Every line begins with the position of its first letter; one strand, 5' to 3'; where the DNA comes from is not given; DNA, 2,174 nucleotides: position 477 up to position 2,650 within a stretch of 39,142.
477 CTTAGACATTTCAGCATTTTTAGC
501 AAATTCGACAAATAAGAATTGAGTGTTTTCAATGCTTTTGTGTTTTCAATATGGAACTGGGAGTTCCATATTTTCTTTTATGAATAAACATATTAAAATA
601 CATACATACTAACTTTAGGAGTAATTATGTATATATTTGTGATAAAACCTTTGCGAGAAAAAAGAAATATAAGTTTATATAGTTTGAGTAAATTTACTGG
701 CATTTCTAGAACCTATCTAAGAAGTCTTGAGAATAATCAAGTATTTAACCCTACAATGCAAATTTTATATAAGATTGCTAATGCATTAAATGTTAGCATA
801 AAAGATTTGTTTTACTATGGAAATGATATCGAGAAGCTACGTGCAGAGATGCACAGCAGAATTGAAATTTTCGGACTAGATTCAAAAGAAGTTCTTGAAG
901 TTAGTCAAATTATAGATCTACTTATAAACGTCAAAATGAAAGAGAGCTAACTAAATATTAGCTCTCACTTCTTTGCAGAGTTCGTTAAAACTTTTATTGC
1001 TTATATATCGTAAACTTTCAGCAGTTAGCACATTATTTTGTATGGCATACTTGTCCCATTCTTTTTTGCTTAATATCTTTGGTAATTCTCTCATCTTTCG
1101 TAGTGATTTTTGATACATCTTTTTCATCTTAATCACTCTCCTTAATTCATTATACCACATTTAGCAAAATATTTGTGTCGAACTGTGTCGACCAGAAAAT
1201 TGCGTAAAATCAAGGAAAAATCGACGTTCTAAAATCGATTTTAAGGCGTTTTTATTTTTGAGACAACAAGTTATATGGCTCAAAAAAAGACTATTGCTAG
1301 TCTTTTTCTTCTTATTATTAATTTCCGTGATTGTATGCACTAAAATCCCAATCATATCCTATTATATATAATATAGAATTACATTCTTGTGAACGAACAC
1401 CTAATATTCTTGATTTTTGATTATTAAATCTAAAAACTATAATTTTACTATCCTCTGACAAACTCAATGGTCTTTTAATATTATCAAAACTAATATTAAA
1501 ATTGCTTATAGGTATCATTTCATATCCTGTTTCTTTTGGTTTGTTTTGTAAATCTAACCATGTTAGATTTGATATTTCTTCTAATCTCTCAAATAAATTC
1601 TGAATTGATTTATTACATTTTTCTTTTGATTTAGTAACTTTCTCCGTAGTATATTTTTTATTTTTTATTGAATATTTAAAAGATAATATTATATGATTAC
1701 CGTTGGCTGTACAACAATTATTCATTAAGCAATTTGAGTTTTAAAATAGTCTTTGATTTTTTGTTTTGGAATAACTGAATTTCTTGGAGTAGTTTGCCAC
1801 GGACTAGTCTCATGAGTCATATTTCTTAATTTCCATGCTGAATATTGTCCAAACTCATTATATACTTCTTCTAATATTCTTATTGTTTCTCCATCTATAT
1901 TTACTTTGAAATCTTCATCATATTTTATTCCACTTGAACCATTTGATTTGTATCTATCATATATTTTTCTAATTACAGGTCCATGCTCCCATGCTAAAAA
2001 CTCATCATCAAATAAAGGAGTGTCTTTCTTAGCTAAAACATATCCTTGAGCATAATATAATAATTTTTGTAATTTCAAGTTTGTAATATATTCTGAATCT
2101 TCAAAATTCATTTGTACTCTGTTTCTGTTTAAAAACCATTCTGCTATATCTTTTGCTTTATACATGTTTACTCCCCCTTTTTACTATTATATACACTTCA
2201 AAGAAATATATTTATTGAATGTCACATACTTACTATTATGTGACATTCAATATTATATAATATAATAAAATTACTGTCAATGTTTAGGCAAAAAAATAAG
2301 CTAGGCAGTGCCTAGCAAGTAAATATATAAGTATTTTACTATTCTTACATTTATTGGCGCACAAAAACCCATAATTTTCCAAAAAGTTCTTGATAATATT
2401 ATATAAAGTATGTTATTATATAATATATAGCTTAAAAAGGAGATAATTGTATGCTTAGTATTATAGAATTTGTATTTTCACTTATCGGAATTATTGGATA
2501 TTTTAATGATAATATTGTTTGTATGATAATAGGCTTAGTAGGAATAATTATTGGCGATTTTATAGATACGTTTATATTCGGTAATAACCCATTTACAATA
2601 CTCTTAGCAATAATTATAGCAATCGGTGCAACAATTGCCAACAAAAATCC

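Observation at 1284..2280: Panacea/DUF4065 antitoxin-like gene translationally coupled to an unassignable 135-aa partner, with textbook autoregulation architecture: candidate new PanAT-type toxin-antitoxin pair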

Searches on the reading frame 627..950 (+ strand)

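Call 3: search_protein_families(library=pfam, proteins=[window:627-950:+], max_evalue=1)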
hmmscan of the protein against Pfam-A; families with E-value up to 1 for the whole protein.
window:627-950:+ (107 aa): 10 families
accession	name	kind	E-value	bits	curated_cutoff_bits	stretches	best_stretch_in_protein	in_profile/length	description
PF01381.28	HTH_3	-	4.7e-13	49.4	23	1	9-61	4-55/55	Helix-turn-helix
PF13443.12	HTH_26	-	1.6e-11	44.7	22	1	9-64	5-60/63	Cro/C1-type HTH DNA-binding domain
PF12844.13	HTH_19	-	1.6e-10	41.1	30.2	1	6-62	4-59/64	Helix-turn-helix domain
PF09388.15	SpoOE-like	-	1.1e-09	38.6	23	1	66-102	3-39/42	Spo0E like sporulation regulatory protein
PF13413.12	HTH_25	-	9.6e-05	22.6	24.6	1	9-38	5-34/62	Helix-turn-helix domain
PF13560.12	HTH_31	-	0.011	16.4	27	1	7-57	7-57/64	Helix-turn-helix domain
PF20317.4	HTH_60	-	0.012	16.4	24.1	1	6-86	10-91/140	Helix-turn-helix domain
PF08279.18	HTH_11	-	0.027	14.8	25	0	8-29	8-30/55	HTH domain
PF19864.5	Radical_SAM_N2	-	0.11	12.4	29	1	44-102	2-59/151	Radical SAM proteins, N-terminal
PF13693.12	HTH_35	-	0.16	12.4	25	1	11-62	12-59/75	Winged helix-turn-helix DNA-binding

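Call 4: search_protein_families(library=phrogs, proteins=[window:627-950:+], max_evalue=0.1)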
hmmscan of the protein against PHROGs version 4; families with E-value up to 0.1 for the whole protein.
window:627-950:+ (107 aa): 18 families
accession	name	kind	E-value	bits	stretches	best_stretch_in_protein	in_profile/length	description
phrog_8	-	transcription regulation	1.5e-13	51.9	1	6-69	81-143/346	transcriptional regulator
phrog_3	-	transcription regulation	3.2e-11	44.6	1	6-72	93-156/430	transcriptional repressor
phrog_4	-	transcription regulation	1.5e-07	31.8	1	6-68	141-198/400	transcriptional repressor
phrog_2439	-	transcription regulation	2.1e-06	27.9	1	6-68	12-73/367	transcriptional regulator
phrog_5823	-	transcription regulation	9.5e-06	26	1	6-63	11-68/404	transcriptional regulator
phrog_32768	-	unknown function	1.1e-05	25.3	1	6-102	14-102/446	-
phrog_2967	-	transcription regulation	1.7e-05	25.4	1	6-69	15-77/225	transcriptional regulator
phrog_7241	-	transcription regulation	1.9e-05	25.7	1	7-61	67-120/122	transcriptional regulator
phrog_21705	-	unknown function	6.5e-05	23.5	1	10-64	128-181/184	-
phrog_4583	-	transcription regulation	0.0011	19.9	1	11-61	20-69/81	transcriptional repressor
phrog_1373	-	transcription regulation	0.0053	17.8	1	6-70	68-131/166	transcriptional regulator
phrog_31003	-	unknown function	0.012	16.9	1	68-106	3-41/76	-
phrog_18248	-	transcription regulation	0.054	13.6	1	6-68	7-66/264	transcriptional regulator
phrog_2104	-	unknown function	0.061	14.5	0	6-47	44-84/103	-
phrog_35195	-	unknown function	0.066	13.8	1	6-64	7-65/159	-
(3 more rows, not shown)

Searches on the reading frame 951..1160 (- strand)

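Call 3: search_protein_families(library=pfam, proteins=[window:951-1160:-], max_evalue=1)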
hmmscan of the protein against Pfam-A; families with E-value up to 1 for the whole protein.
window:951-1160:- (69 aa): 1 family
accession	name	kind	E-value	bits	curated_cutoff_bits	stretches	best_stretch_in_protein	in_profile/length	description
PF09641.16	DUF2026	-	0.078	13.1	25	1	10-59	112-160/205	Protein of unknown function (DUF2026)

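Call 4: search_protein_families(library=phrogs, proteins=[window:951-1160:-], max_evalue=0.1)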
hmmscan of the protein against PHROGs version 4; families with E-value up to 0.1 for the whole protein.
window:951-1160:- (69 aa): 1 family
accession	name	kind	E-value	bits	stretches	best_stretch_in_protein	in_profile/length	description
phrog_13610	-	unknown function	0.08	14.3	0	12-44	72-103/106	-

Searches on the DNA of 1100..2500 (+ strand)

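Call 17: search_dna_similar(query=window:1100-2500:+, collection=phages, mode=distant)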
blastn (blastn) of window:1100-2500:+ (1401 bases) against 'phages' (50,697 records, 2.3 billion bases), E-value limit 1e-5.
No match.

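Call 92: search_dna_similar(query=L016:1501-2372:+, collection=ecoli_genomes, mode=near, max_rows=8)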
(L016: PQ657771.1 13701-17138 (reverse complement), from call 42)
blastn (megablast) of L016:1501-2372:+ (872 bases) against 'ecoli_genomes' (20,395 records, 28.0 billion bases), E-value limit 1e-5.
Records with a match: 34; places in all: 34; records where one place covers at least 80% of the query: 34.
Genomes with a match: 34 of 5426; with a place that covers at least 80% of the query: 34. Places per genome that has any: lowest 1, median 1, highest 1. On chromosomes: 34 places; on plasmids: 0.
Best place of each record, by identity: >=99% 34.
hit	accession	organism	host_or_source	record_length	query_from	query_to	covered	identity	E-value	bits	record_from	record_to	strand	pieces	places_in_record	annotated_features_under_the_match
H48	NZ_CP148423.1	Escherichia coli strain Z1323CEC0015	Chicken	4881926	1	872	100%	100.0%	0e+0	1611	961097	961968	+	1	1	Panacea domain-containing protein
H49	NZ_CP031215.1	Escherichia coli strain Es_ST80_L1_NDM_10_2017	Homo sapiens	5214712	1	872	100%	99.9%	0e+0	1605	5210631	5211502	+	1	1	Panacea domain-containing protein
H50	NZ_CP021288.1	Escherichia coli strain PA45B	Homo sapiens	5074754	1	872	100%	99.9%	0e+0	1605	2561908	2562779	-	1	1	Panacea domain-containing protein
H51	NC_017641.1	Escherichia coli UMNK88 strain UMNK88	porcine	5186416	1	872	100%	99.9%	0e+0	1605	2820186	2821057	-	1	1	Panacea domain-containing protein | hypothetical protein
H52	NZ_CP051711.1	Escherichia coli strain SCU-123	Homo sapiens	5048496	1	872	100%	99.9%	0e+0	1605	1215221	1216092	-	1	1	Panacea domain-containing protein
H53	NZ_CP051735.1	Escherichia coli strain SCU-108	Homo sapiens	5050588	1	872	100%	99.9%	0e+0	1605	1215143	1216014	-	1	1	Panacea domain-containing protein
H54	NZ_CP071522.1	Escherichia coli strain UPEC129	Homo sapiens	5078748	1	872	100%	99.9%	0e+0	1605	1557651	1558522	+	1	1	Panacea domain-containing protein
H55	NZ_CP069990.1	Escherichia coli strain FDAARGOS_1304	Homo sapiens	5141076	1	872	100%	99.9%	0e+0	1605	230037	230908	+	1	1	Panacea domain-containing protein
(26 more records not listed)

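Call 93: get_annotated_region(hit=H51, flank=1500)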
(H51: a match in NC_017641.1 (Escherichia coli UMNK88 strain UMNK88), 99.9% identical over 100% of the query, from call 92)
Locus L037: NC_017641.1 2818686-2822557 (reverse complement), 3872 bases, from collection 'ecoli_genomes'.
description: Escherichia coli UMNK88, complete sequence
organism: Escherichia coli UMNK88 strain UMNK88 (NCBI taxid 696406)
replicon: chromosome; assembly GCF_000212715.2
host: porcine; source: porcine neonatal diarrhea; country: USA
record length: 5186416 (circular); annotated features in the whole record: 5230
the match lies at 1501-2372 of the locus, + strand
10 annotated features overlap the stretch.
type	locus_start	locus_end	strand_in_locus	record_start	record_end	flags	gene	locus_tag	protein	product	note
CDS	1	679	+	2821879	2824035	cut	-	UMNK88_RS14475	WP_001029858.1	hypothetical protein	-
CDS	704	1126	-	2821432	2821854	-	-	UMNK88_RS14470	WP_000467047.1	hypothetical protein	-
CDS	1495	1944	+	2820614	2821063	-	-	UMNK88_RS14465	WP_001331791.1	Panacea domain-containing protein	-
CDS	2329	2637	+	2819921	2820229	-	-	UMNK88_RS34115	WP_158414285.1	hypothetical protein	-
CDS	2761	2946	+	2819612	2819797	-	-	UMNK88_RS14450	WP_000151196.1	hypothetical protein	-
CDS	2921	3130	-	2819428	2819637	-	-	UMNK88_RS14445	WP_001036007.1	hypothetical protein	-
CDS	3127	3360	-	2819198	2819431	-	-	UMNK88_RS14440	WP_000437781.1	hypothetical protein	-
CDS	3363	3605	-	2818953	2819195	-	-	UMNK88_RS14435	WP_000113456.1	Arc family DNA-binding protein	-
CDS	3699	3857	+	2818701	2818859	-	-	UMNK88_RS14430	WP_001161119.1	Arc family DNA-binding protein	-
CDS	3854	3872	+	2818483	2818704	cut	-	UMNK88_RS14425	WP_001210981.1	hypothetical protein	-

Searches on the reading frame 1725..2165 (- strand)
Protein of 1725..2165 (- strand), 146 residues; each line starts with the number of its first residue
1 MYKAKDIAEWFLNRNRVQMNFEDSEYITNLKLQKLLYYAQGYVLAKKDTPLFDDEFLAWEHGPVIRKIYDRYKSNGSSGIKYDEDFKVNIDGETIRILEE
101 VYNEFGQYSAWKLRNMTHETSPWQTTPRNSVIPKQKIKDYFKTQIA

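Call 3: search_protein_families(library=pfam, proteins=[window:1725-2165:-], max_evalue=1)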
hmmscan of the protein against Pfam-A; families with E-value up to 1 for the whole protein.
window:1725-2165:- (146 aa): 1 family
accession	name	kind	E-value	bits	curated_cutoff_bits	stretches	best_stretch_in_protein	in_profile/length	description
PF13274.11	SocA_Panacea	-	2.5e-24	86.8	25.7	1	32-124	1-113/113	Antitoxin SocA-like, Panacea domain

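Call 4: search_protein_families(library=phrogs, proteins=[window:1725-2165:-], max_evalue=0.1)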
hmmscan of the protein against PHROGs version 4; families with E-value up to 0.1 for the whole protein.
window:1725-2165:- (146 aa): 2 families
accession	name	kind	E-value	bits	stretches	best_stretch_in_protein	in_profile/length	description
phrog_1281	-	unknown function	2.5e-47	162.1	1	1-145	7-154/195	-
phrog_10390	-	unknown function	3.5e-42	146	1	2-143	149-293/299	-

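Call 5: search_protein_families(library=padloc, proteins=[window:1725-2165:-], max_evalue=1)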
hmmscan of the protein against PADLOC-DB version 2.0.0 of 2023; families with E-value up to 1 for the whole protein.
window:1725-2165:- (146 aa): 0 families

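Call 6: search_protein_families(library=ncbifam, proteins=[window:1725-2165:-], max_evalue=1)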
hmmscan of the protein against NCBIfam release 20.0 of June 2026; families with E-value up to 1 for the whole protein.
window:1725-2165:- (146 aa): 1 family
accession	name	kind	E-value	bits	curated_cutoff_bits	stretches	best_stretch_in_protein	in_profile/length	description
NF047745.1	SocA_antitoxin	equivalog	1.4e-21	77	190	1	20-126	19-132/176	type VI toxin-antitoxin system SocA family antitoxin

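Call 30: list_cluster_members(proteins=[P0021, P0030, P0031, P0047, L001:2408-2821:+, window:1318-1725:-, window:1725-2165:-])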
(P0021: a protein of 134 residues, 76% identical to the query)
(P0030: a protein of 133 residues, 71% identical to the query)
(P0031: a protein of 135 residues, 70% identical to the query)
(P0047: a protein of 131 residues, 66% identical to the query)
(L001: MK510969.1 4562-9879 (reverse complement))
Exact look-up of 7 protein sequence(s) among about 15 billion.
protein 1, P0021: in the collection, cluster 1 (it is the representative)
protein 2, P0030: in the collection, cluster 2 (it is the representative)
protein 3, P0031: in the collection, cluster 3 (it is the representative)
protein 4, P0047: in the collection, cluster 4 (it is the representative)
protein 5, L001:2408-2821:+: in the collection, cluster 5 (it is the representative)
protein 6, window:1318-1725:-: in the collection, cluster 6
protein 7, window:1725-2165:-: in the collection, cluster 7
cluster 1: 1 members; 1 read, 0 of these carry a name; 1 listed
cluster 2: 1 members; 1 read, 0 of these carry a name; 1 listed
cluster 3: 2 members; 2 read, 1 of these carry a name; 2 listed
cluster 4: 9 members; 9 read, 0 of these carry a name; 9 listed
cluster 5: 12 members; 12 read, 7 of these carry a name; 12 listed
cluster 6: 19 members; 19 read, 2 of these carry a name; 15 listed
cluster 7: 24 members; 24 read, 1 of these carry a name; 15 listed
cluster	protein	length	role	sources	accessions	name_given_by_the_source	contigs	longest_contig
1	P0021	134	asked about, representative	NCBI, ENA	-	-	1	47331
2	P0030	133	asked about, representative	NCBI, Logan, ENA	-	-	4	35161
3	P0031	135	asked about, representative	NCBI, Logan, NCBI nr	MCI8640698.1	MAG: hypothetical protein HFJ59_02335 [Clostridia bacterium] | hypothetical protein [Clostridia bacterium]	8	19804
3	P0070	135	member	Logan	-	-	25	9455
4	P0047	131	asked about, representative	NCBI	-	-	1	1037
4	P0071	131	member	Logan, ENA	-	-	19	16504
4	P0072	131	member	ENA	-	-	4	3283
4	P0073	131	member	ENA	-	-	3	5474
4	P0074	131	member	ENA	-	-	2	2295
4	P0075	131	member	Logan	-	-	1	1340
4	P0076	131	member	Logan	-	-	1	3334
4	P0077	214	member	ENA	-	-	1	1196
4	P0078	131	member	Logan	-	-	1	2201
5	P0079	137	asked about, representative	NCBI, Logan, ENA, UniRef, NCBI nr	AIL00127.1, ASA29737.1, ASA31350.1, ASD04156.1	hypothetical protein AN459_31440 [Pseudomonas aeruginosa] | Uncharacterized protein n=2 Tax=Pseudomonas aeruginosa TaxID=287 RepID=A0A263PK13_PSEAI | hypothetical protein [Pseudomonas aeruginosa]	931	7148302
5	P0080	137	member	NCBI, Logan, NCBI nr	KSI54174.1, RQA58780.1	hypothetical protein AO983_14695 [Pseudomonas aeruginosa]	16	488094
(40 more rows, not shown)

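Call 40: search_dna_similar(query=window:1725-2165:-, collection=phages, mode=protein, max_evalue=0.00001, max_rows=40, rows=spread)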
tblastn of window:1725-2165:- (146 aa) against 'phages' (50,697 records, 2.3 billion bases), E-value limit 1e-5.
Records with a match: 195; places in all: 200; records where one place covers at least 80% of the query: 94.
Best place of each record, by identity: <60% 195.
By first word of the organism name: Streptococcus 30; Paenibacillus 26; Bacteriophage 23; Pseudomonas 21; Stx2a-converting 19; Escherichia 8; Burkholderia 6; Staphylococcus 6; Clostridium 5; Listeria 5; and 27 more.
By host as written in the record: - 31; Pseudomonas aeruginosa 19; Paenibacillus larvae 18; Helicobacter cinaedi 12; Paenibacillus larvae ATCC 9545 7; Bordetella avium 5; Listeria monocytogenes 4; Riemerella anatipestifer 3; and 81 more.
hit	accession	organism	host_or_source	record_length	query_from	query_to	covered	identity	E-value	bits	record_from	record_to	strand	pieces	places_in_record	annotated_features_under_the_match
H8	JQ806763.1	Salmonella phage vB_SemP_Emek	Salmonella serovar Haardt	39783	1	145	99%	45.7%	9e-29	115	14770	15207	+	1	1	hypothetical protein (x2)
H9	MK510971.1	Pseudomonas phage vB_Pae_CF79a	Pseudomonas aeruginosa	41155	1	145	99%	43.3%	2e-31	123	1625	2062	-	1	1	hypothetical protein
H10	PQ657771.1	Escherichia phage EC.P3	Escherichia coli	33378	1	145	99%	38.7%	4e-28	113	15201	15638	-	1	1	hypothetical protein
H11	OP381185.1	Megaira polyxenophila phage MAnkyphage_25.80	Candidatus Megaira polyxenophila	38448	4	144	97%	36.6%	5e-17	82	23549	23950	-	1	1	DUF4065 domain-containing protein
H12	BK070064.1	Bacteriophage sp.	Helicobacter cinaedi CCUG 18818 = ATCC ...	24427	22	145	85%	38.1%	2e-21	95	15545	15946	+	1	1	prophage protein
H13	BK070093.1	Bacteriophage sp.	Helicobacter cinaedi P01D0000 genome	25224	22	145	85%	38.1%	2e-21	95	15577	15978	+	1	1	putative prophage ps3 protein01-like protein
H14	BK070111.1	Bacteriophage sp.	Helicobacter cinaedi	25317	22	145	85%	38.1%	2e-21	95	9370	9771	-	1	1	putative prophage ps3 protein01-like protein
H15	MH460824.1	Paenibacillus phage Unity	Paenibacillus larvae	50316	1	126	86%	36.4%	3e-16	80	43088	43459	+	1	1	hypothetical protein | antitoxin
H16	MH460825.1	Paenibacillus phage Scottie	Paenibacillus larvae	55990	1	126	86%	36.4%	3e-16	80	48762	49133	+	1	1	hypothetical protein | antitoxin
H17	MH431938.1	Paenibacillus phage C7Cdelta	Paenibacillus larvae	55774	1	133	91%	33.6%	4e-13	71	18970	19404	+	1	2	hypothetical protein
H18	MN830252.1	Lactobacillus phage JNU_P1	Lactobacillus fermentum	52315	1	141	97%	31.3%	1e-14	75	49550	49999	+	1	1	Cro/Cl family transcriptional regulator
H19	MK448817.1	Streptococcus phage Javan59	Streptococcus anginosus 1505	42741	2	141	96%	31.3%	3e-13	71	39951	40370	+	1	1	hypothetical protein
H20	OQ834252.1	Riemerella phage vB_RanS_CRP12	Riemerella anatipestifer RAf71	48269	1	135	92%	31.6%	4e-13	71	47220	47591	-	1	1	hypothetical protein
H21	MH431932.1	Paenibacillus phage Arcticfreeze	Paenibacillus larvae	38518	3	140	95%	30.4%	7e-7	53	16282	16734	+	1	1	hypothetical protein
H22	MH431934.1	Paenibacillus phage Gryphonian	Paenibacillus larvae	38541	3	140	95%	30.4%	7e-7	53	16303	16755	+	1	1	hypothetical protein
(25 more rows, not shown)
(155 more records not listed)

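Call 41: get_annotated_region(hit=H8, flank=1500)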
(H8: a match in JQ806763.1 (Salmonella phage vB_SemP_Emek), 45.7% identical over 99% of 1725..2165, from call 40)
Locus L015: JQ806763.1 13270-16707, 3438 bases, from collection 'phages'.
description: Salmonella phage vB_SemP_Emek, complete genome.
organism: Salmonella phage vB_SemP_Emek (NCBI taxid 1168548)
taxonomy: Viruses; Duplodnaviria; Heunggongvirae; Uroviricota; Caudoviricetes; Lederbergvirus
host: Salmonella serovar Haardt; source: sewage; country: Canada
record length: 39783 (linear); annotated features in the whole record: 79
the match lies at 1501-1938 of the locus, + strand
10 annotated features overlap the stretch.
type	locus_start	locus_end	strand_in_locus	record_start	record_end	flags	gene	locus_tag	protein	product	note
CDS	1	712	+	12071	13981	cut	-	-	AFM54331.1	injection protein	similar to N-terminus of YP_516199.1 phage DNA transfer protein [Sodalis phage phiSG1] and C-terminus of YP_063718.1 ...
CDS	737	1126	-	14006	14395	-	-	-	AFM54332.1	hypothetical protein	similar to NP_958214.1 gene 38 protein [Enterobacteria phage Sf6]; orf129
CDS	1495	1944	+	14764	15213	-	-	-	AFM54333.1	hypothetical protein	orf149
CDS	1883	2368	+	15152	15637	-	-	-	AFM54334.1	hypothetical protein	orf161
regulatory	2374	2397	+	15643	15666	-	-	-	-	terminator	rho-independent terminator; discovered using MFOLD 3.2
CDS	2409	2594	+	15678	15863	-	-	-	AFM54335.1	hypothetical protein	orf61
CDS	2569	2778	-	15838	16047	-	-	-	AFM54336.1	hypothetical protein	orf69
CDS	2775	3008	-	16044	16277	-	-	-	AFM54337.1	hypothetical protein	orf77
CDS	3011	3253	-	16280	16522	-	mnt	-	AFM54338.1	transcriptional repressor protein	similar to N-terminus of NP_059641.1 Mnt [Enterobacteria phage P22]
CDS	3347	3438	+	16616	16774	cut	arc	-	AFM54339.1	Arc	similar to NP_059642.1 Arc [Enterobacteria phage P22]; motifs: pfam03869; transcriptional repressor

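Call 42: get_annotated_region(hit=H10, flank=1500)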
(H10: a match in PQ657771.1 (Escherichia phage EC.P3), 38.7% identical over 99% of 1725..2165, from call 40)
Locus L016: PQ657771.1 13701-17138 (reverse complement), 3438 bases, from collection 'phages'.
description: Escherichia phage EC.P3, complete genome.
organism: Escherichia phage EC.P3 (NCBI taxid 3390898)
taxonomy: Viruses; Duplodnaviria; Heunggongvirae; Uroviricota; Caudoviricetes
host: Escherichia coli; source: pig farm waste water; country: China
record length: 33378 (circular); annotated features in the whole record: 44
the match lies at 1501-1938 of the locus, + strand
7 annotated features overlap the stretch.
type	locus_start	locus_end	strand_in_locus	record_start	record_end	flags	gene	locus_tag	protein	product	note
CDS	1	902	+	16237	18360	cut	-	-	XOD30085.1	hypothetical protein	-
CDS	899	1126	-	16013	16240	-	-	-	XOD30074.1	hypothetical protein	-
CDS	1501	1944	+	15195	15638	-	-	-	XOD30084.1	hypothetical protein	-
CDS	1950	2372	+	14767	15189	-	-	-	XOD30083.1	hypothetical protein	-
CDS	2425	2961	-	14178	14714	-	-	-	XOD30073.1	hypothetical protein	-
CDS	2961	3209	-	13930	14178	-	-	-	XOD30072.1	hypothetical protein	-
CDS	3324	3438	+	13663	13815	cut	-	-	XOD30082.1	hypothetical protein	-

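Call 110: search_protein_families(library=phrogs, proteins=[L015:1883-2368:+], max_evalue=0.001)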
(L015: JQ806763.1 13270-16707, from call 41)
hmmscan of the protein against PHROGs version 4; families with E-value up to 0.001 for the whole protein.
L015:1883-2368:+ (161 aa): 1 family
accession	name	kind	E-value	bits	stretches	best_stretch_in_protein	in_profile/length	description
phrog_8366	-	unknown function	9.1e-66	221.3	1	23-161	1-140/140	-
